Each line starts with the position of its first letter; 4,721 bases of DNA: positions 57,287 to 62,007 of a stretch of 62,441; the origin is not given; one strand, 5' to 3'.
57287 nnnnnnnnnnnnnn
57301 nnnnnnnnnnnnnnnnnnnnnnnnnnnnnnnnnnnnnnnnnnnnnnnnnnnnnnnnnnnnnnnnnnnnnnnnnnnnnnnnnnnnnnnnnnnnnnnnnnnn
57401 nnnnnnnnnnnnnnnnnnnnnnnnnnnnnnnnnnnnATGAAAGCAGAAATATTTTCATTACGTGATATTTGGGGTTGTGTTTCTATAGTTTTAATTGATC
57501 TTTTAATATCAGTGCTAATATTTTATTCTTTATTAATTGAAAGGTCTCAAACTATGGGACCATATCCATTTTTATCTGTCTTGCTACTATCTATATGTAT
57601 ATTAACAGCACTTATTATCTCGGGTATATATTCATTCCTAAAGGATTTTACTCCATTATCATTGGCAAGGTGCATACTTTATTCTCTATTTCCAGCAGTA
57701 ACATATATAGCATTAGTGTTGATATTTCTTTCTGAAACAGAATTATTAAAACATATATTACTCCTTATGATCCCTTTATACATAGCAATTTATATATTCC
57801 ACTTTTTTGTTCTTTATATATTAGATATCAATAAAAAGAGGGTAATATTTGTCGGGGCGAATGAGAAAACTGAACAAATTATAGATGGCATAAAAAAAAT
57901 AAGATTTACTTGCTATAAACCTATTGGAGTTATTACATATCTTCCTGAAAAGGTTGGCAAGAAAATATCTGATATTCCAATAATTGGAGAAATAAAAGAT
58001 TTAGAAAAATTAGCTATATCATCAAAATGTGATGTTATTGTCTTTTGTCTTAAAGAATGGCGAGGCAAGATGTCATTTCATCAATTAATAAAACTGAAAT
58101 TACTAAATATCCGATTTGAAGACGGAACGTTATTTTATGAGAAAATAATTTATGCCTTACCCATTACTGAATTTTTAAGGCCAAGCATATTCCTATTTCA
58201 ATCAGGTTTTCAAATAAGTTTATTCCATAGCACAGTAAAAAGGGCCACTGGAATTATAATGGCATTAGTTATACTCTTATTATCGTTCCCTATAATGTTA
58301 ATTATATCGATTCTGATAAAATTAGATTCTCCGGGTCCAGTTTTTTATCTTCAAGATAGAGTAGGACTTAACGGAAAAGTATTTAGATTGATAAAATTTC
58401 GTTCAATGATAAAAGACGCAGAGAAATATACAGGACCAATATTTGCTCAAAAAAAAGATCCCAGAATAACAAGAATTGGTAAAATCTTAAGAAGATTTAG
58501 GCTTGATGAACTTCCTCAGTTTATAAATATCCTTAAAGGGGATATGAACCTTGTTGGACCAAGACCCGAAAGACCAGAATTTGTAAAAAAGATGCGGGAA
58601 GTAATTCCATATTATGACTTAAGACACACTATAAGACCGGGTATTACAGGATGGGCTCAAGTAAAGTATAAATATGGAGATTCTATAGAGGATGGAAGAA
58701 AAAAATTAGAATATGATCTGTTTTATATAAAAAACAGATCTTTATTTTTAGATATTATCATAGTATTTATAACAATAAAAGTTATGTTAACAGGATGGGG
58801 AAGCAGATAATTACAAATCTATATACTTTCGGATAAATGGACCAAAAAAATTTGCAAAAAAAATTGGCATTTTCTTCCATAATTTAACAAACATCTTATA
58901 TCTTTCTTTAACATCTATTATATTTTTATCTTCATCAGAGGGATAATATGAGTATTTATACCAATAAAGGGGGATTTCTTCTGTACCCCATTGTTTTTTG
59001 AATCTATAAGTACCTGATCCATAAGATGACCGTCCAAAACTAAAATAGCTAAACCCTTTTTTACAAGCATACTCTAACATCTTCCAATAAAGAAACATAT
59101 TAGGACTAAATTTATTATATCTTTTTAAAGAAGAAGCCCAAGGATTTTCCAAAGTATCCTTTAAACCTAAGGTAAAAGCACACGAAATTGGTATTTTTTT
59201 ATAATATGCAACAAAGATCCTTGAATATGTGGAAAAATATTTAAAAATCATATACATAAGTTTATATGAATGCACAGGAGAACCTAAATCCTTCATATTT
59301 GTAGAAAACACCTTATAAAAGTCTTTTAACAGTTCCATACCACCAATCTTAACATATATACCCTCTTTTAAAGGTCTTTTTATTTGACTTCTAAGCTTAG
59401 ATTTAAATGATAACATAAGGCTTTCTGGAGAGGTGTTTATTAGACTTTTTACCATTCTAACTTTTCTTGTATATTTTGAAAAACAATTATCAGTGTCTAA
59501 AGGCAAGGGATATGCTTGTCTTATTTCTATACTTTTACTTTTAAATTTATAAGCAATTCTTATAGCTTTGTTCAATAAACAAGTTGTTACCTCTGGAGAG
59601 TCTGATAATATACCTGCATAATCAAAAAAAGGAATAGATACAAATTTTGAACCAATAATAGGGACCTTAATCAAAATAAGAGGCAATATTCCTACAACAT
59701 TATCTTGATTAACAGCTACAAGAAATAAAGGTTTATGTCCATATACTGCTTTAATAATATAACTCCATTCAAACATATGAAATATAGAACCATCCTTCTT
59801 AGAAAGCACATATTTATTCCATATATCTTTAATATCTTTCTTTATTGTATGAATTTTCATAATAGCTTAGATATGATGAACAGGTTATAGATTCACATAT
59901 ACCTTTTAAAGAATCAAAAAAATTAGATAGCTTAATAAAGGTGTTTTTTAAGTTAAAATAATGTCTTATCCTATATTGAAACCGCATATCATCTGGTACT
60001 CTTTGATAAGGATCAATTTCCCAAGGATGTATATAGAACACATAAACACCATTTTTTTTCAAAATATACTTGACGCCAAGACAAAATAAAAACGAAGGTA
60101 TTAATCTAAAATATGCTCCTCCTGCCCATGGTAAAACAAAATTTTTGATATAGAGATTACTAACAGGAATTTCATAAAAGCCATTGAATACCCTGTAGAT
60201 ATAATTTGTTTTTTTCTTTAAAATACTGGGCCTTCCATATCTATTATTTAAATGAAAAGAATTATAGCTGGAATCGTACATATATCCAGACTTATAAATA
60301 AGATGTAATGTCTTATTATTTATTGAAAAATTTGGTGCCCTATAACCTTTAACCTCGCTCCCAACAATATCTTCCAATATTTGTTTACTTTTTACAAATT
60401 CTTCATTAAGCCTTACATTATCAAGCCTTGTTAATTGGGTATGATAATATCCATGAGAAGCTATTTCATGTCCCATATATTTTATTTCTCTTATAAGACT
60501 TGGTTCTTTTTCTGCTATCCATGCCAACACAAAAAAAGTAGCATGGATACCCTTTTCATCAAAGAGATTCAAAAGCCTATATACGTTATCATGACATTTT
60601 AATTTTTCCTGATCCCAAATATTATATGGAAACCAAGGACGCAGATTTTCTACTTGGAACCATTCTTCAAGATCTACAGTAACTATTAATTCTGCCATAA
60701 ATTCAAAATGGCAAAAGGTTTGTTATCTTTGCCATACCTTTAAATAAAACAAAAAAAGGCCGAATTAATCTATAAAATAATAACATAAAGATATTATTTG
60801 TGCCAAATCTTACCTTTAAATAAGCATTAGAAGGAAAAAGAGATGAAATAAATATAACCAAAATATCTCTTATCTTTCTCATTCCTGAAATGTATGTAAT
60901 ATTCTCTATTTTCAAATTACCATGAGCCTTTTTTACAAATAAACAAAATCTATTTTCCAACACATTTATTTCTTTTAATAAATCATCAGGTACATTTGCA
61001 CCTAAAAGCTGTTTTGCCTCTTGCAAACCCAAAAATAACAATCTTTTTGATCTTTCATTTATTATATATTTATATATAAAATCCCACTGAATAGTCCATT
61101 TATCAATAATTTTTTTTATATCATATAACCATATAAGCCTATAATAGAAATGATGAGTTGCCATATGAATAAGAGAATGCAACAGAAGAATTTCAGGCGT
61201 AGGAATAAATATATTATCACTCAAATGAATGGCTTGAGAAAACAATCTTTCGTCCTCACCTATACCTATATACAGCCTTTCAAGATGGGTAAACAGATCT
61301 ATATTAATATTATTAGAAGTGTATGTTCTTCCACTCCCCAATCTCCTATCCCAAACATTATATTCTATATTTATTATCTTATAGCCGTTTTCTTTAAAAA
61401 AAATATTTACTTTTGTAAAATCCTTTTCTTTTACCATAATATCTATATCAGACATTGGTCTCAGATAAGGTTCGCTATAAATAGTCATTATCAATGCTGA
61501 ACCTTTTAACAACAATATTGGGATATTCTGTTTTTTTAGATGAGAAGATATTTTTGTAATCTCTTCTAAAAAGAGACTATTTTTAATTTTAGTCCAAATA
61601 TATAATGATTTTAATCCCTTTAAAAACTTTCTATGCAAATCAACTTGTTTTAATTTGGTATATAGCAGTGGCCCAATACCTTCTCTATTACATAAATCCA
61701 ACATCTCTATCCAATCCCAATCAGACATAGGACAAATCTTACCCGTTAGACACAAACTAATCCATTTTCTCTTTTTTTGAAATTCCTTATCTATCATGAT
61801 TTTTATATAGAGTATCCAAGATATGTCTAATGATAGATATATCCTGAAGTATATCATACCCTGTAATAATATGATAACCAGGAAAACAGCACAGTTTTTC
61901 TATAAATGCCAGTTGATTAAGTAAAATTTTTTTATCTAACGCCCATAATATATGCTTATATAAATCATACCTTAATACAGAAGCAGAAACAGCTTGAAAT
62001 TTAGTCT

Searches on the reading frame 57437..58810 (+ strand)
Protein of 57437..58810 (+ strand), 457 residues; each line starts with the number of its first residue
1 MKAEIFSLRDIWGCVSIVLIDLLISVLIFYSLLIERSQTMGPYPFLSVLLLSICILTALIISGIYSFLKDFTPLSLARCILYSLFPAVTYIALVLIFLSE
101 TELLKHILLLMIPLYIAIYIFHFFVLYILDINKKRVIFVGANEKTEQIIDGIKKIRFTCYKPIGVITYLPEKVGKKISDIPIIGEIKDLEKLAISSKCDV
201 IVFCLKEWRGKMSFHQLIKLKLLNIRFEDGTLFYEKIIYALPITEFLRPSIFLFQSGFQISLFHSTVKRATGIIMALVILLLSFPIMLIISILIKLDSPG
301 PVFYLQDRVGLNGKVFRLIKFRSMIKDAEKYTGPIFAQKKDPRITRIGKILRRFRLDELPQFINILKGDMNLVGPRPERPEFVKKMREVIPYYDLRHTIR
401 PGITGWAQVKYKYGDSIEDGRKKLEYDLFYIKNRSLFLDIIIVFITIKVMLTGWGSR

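Call 3: search_protein_families(library=pfam, proteins=[window:57437-58810:+], max_evalue=0.01)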
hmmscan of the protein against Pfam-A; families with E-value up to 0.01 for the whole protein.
window:57437-58810:+ (457 aa): 3 families
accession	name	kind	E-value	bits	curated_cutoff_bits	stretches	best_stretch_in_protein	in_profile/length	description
PF02397.22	Bac_transf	-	1.9e-67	226.7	27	1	268-451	1-178/179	Bacterial sugar transferase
PF13727.12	CoA_binding_3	-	0.0013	19.3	25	1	79-206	24-150/175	CoA-binding domain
PF02629.25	CoA_binding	-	0.0088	17.2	22.3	0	133-201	3-69/97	CoA binding domain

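Call 4: search_protein_families(library=ncbifam, proteins=[window:57437-58810:+], max_evalue=0.01)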
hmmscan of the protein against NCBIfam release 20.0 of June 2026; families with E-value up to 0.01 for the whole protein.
window:57437-58810:+ (457 aa): 10 families
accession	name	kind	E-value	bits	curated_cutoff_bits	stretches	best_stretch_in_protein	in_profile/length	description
TIGR03013.1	EpsB_2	subfamily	9.3e-115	384.2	393.35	1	22-457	11-443/443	TIGR03013 family XrtA/PEP-CTERM system glycosyltransferase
TIGR03025.1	EPS_sugtrans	subfamily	2.1e-110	370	295.55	1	20-455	2-443/445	exopolysaccharide biosynthesis polyprenyl glycosylphosphotransferase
TIGR03023.1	WcaJ_sugtrans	equivalog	4.9e-93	312.9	410.75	1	23-452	12-448/453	undecaprenyl-phosphate glucose phosphotransferase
TIGR03022.1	WbaP_sugtrans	subfamily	8.4e-64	216.5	403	1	18-456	2-455/456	undecaprenyl-phosphate galactose phosphotransferase WbaP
NF007518.0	PRK10124.1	equivalog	5.7e-55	186.9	684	1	106-447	115-454/464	undecaprenyl-phosphate glucose phosphotransferase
NF050817.1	PolSacchBiosHfsE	equivalog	9.4e-52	176.3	750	1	46-451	49-460/467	polysaccharide biosynthesis protein HfsE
NF052601.1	undeca_RfbP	equivalog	1.4e-48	165.4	330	1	263-452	40-237/244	undecaprenyl-phosphate galactose phosphotransferase family protein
NF041877.1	EPS_EpsZ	equivalog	2.8e-45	154.8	800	1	87-456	85-458/459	exopolysaccharide biosynthesis polyisoprenyl-phosphate hexose-1-phosphate transferase EpsZ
NF011751.0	PRK15204.1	equivalog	2.3e-29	102.4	907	1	126-452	139-471/476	undecaprenyl-phosphate galactose phosphotransferase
NF045514.1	glycotran_HepC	equivalog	3.5e-28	98.4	140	1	263-377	112-211/220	heterocyst development glycosyltransferase HepC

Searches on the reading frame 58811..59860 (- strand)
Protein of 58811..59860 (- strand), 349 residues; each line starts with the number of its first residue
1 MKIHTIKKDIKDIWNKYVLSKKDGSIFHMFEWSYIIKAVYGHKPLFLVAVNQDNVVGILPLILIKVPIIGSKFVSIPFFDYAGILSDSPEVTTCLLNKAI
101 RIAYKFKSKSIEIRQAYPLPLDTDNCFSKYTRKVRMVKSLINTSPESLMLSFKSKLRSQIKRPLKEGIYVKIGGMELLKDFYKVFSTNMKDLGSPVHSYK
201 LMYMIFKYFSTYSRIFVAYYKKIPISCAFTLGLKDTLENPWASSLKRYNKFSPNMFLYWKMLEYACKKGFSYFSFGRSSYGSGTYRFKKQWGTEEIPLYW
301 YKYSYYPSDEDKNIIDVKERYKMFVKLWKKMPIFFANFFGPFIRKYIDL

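Call 8: search_protein_families(library=ncbifam, proteins=[window:58811-59860:-], max_evalue=0.001)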
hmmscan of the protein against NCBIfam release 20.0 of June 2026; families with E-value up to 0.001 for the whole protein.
window:58811-59860:- (349 aa): 2 families
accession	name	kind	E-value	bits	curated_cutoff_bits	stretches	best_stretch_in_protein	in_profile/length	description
TIGR03019.1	pepcterm_femAB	equivalog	3.1e-82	276.3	260.35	1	14-347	3-329/330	FemAB family XrtA/PEP-CTERM system-associated protein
NF047883.1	UAcmpLyAlTFemX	equivalog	3.9e-05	23.1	500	1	149-290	164-310/337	UDP-N-acetylmuramoylpentapeptide-lysine N(6)-alanyltransferase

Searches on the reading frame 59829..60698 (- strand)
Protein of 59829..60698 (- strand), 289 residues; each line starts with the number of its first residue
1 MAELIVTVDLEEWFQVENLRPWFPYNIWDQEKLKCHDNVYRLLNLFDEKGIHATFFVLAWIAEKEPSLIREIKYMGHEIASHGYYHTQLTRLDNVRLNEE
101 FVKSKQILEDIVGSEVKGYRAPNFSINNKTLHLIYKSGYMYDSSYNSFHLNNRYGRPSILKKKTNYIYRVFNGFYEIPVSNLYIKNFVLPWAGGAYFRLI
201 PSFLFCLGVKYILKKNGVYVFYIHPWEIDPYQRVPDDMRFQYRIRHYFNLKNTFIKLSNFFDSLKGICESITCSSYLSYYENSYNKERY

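Call 8: search_protein_families(library=ncbifam, proteins=[window:59829-60698:-], max_evalue=0.001)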
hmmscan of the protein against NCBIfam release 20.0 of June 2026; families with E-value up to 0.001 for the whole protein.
window:59829-60698:- (289 aa): 9 families
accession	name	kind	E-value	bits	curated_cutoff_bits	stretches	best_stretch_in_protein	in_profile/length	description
TIGR03006.1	pepcterm_polyde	equivalog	2.6e-72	243.2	276.2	1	6-264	3-262/272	XrtA system polysaccharide deacetylase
TIGR02764.1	spore_ybaN_pdaB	equivalog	9.7e-21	74.4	237.4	1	37-140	19-122/191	polysaccharide deacetylase family sporulation protein PdaB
NF045821.1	PgAcgDacpgdA1_Bac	equivalog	5.5e-14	51.7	400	1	41-140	105-204/282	peptidoglycan-N-acetylglucosamine deacetylase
TIGR03212.1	uraD_N-term-dom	equivalog_domain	2.6e-12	46.4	424.6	1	38-145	78-184/297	allantoinase PuuE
TIGR02884.1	spore_pdaA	equivalog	2.8e-12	46.8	298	1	40-140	53-154/224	delta-lactam-biosynthetic de-N-acetylase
TIGR04243.1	nodulat_NodB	equivalog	8.5e-12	45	240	1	41-128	19-107/197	chitooligosaccharide deacetylase NodB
TIGR02873.1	spore_ylxY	hypoth_equivalog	8.6e-11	41.6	391.5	1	38-131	99-192/268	probable sporulation protein, polysaccharide deacetylase family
NF045820.1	PgAcgDacpgdA_Strep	equivalog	4.6e-06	25.7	800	1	43-142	287-386/463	peptidoglycan-N-acetylglucosamine deacetylase PgdA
NF011923.2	PRK15394.1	equivalog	2e-05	24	382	0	61-144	85-172/294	4-deoxy-4-formamido-L-arabinose-phosphoundecaprenol deformylase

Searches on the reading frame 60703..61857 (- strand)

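Call 8: search_protein_families(library=ncbifam, proteins=[window:60703-61857:-], max_evalue=0.001)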
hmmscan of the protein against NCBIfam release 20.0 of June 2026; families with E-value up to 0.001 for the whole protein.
window:60703-61857:- (384 aa): 0 families

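Call 58: search_protein_families(library=pfam, proteins=[window:60703-61857:-], max_evalue=0.0001)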
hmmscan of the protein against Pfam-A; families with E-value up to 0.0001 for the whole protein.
window:60703-61857:- (384 aa): 1 family
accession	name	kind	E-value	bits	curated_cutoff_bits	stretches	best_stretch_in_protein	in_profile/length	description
PF14907.12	NTP_transf_5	-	1.6e-37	129.9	31.2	1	47-286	3-249/249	Uncharacterised nucleotidyltransferase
